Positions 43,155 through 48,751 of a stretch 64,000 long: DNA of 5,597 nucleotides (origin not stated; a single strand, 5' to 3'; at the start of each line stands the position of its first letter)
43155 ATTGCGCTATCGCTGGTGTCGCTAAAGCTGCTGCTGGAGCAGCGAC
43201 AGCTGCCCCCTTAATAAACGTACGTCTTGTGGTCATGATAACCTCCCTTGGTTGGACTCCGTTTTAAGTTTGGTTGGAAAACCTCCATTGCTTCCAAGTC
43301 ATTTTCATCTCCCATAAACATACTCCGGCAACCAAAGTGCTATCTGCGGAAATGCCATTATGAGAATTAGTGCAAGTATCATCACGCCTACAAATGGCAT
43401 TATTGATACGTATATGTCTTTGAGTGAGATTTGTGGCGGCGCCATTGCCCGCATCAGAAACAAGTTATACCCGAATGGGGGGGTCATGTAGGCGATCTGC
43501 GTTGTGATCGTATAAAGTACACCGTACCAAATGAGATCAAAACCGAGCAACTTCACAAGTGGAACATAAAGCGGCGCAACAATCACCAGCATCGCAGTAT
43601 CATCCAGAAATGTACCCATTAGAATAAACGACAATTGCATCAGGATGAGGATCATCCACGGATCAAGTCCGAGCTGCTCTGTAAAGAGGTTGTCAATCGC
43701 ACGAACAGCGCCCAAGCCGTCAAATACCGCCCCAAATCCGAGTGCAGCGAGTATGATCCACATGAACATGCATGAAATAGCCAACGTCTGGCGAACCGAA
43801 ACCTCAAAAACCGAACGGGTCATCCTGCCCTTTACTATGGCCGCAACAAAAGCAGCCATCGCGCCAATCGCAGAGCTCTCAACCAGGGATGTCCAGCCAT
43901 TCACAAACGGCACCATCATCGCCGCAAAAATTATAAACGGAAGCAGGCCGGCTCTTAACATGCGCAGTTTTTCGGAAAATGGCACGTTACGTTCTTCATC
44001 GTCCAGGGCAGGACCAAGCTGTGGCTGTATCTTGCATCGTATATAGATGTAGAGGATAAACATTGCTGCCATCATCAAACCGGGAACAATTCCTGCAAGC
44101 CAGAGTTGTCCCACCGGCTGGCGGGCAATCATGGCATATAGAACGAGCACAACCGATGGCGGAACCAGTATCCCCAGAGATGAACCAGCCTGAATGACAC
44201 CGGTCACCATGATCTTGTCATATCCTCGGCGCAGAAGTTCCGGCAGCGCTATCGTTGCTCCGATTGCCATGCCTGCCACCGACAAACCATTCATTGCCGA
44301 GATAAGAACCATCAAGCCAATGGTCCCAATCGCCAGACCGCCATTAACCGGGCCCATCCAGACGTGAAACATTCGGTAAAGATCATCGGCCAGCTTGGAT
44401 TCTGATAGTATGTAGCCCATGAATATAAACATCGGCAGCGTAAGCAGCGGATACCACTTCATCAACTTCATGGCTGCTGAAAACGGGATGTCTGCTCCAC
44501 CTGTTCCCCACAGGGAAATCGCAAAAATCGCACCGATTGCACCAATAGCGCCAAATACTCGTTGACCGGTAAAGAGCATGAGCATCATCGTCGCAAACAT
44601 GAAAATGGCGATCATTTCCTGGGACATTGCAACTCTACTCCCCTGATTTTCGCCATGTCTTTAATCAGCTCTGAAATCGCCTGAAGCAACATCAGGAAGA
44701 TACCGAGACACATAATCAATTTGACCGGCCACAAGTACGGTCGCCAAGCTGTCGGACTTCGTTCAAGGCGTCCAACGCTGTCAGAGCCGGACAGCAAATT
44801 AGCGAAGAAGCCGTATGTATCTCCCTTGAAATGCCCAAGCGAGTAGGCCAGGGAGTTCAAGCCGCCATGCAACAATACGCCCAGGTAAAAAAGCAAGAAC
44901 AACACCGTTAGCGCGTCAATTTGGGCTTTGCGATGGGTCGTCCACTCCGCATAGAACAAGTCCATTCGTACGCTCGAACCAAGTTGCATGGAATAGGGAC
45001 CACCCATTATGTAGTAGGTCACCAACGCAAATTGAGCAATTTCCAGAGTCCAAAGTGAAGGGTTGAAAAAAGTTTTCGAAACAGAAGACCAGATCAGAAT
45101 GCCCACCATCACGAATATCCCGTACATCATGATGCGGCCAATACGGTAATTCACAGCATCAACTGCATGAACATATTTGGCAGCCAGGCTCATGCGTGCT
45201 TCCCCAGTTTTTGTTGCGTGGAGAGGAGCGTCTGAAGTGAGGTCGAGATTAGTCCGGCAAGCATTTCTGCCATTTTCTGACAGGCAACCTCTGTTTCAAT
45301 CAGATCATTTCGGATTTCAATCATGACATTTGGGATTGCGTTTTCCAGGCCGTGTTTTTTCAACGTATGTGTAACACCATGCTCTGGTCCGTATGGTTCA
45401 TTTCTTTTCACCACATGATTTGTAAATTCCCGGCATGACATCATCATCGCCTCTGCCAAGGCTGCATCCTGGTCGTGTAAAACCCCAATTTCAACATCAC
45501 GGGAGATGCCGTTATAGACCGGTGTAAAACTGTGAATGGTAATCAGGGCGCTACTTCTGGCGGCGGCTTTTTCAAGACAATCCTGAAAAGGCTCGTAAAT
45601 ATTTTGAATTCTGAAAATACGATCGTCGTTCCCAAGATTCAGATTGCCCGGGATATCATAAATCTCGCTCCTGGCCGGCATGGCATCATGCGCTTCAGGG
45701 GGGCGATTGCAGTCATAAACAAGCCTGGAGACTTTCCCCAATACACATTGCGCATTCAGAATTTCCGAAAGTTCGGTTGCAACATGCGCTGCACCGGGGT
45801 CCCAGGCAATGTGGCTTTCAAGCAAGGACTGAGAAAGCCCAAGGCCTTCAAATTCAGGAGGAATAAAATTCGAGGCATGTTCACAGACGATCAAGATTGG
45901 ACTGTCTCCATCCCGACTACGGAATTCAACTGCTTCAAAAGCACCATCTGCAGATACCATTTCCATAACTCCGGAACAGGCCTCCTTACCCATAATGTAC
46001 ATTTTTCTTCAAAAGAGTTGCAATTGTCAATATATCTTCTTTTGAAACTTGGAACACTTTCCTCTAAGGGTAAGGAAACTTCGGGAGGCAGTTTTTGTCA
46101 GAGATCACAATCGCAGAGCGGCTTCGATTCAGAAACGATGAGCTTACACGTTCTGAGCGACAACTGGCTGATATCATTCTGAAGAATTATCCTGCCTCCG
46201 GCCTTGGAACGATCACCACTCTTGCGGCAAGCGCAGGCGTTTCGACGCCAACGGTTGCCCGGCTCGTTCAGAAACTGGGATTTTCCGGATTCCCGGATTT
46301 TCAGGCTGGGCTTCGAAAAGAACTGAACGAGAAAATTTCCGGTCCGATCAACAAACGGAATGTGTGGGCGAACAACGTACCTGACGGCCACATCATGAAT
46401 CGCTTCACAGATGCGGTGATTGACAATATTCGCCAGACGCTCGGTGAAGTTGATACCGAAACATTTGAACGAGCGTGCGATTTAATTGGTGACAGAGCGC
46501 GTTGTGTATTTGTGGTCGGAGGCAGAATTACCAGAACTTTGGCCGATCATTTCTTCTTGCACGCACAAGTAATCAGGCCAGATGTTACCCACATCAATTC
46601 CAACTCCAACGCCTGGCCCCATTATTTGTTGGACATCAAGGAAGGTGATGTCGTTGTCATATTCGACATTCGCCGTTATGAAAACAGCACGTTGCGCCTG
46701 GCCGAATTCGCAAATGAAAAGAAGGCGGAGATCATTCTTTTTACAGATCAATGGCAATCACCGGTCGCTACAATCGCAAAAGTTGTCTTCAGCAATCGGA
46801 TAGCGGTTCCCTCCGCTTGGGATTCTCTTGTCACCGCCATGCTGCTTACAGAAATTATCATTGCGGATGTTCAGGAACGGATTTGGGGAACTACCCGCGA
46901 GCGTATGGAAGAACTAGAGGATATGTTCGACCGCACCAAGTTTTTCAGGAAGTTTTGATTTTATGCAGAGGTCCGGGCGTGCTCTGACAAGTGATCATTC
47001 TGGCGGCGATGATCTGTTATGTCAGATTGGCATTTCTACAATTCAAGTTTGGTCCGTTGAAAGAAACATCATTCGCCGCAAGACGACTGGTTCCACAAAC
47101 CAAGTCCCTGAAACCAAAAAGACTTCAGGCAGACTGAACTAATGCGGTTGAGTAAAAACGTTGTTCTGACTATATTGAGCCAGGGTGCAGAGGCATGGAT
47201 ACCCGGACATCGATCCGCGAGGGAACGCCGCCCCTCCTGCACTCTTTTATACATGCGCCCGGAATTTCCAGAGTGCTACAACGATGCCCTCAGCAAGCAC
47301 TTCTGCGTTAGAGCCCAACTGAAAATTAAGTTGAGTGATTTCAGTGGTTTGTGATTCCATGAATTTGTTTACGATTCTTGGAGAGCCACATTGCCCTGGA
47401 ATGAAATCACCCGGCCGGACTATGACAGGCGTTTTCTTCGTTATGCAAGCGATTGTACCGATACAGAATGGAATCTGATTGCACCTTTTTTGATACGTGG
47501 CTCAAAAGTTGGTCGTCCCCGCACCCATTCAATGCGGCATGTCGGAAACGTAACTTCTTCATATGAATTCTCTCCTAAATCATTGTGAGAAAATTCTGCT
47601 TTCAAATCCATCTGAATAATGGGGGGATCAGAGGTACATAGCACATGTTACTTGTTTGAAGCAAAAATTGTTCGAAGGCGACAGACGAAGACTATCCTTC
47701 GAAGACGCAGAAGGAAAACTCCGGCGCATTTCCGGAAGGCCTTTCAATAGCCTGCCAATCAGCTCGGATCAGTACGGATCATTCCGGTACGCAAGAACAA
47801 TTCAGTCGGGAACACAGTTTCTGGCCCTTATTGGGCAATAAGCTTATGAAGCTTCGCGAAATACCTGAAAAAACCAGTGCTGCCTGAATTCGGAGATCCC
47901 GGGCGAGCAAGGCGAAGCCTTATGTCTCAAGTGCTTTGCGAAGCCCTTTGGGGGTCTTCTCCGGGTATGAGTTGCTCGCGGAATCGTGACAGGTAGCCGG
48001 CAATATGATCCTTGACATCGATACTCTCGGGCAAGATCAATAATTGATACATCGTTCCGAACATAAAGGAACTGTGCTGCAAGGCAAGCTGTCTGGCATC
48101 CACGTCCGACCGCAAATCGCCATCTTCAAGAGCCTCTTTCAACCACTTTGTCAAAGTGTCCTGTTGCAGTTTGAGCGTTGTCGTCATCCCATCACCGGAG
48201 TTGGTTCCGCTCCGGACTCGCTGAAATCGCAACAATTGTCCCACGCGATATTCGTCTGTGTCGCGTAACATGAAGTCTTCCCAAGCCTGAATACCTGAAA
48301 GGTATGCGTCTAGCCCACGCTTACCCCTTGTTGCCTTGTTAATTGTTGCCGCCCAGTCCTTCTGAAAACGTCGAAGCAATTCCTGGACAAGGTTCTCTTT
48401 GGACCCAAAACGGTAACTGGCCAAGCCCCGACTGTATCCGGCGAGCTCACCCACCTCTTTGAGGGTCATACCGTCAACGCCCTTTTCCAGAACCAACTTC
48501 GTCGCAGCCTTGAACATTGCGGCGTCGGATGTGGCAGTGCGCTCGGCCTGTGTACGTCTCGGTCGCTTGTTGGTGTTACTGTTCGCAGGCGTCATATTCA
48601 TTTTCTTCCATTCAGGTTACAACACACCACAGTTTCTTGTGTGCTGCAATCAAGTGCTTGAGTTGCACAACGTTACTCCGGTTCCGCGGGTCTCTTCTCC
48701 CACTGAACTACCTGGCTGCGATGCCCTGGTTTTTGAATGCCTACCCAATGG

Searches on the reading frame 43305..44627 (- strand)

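Call 60: search_protein_families(library=pfam, proteins=[window:43305-44627:-], max_evalue=0.00001)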
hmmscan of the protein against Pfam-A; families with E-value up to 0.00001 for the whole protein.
window:43305-44627:- (440 aa): 1 family
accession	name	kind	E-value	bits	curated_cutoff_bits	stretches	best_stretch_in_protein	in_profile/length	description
PF06808.19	DctM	-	1.5e-66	225.4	23.8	1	11-429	1-413/413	Tripartite ATP-independent periplasmic transporter, DctM component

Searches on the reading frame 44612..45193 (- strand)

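Call 77: search_protein_families(library=pfam, proteins=[window:44612-45193:-], max_evalue=0.0001)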
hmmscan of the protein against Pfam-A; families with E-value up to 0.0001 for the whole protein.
window:44612-45193:- (193 aa): 1 family
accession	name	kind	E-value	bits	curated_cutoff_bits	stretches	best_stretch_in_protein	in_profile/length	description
PF04290.18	DctQ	-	1.5e-13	51.3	28.3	1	29-180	1-130/132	Tripartite ATP-independent periplasmic transporters, DctQ component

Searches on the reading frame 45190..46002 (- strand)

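Call 77: search_protein_families(library=pfam, proteins=[window:45190-46002:-], max_evalue=0.0001)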
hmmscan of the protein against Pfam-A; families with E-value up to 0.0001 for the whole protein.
window:45190-46002:- (270 aa): 1 family
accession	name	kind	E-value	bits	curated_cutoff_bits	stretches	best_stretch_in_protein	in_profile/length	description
PF05013.17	FGase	-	2.4e-37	129.6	28.9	1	34-235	1-218/219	N-formylglutamate amidohydrolase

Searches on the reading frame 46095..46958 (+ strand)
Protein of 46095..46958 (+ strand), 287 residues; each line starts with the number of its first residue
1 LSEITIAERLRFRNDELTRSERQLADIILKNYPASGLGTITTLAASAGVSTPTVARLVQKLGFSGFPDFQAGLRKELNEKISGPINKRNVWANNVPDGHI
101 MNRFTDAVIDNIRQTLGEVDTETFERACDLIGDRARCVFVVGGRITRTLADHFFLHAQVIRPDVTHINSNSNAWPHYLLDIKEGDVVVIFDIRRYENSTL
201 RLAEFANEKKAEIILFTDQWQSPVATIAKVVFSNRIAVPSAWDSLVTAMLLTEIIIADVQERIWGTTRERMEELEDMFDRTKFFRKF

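Call 77: search_protein_families(library=pfam, proteins=[window:46095-46958:+], max_evalue=0.0001)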
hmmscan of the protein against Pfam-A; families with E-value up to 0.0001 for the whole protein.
window:46095-46958:+ (287 aa): 2 families
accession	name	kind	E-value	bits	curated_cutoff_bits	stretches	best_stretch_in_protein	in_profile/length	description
PF01418.23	HTH_6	-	3e-17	62.8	28.3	1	6-79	3-76/77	Helix-turn-helix domain, rpiR family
PF01380.27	SIS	-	9.5e-16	58.2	25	1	135-254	5-127/131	SIS domain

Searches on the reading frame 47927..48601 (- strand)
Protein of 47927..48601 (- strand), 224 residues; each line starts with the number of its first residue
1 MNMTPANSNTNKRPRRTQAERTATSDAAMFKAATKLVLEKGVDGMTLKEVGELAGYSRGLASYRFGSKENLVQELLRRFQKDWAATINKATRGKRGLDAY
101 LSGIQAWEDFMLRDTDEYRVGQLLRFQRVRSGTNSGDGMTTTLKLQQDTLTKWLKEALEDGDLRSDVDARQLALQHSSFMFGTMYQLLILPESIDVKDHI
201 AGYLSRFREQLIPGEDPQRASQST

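Call 77: search_protein_families(library=pfam, proteins=[window:47927-48601:-], max_evalue=0.0001)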
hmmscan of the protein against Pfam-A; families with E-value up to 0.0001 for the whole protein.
window:47927-48601:- (224 aa): 1 family
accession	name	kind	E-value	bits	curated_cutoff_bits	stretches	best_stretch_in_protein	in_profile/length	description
PF00440.29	TetR_N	-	9.1e-10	38.6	24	1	31-75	3-47/47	Bacterial regulatory proteins, tetR family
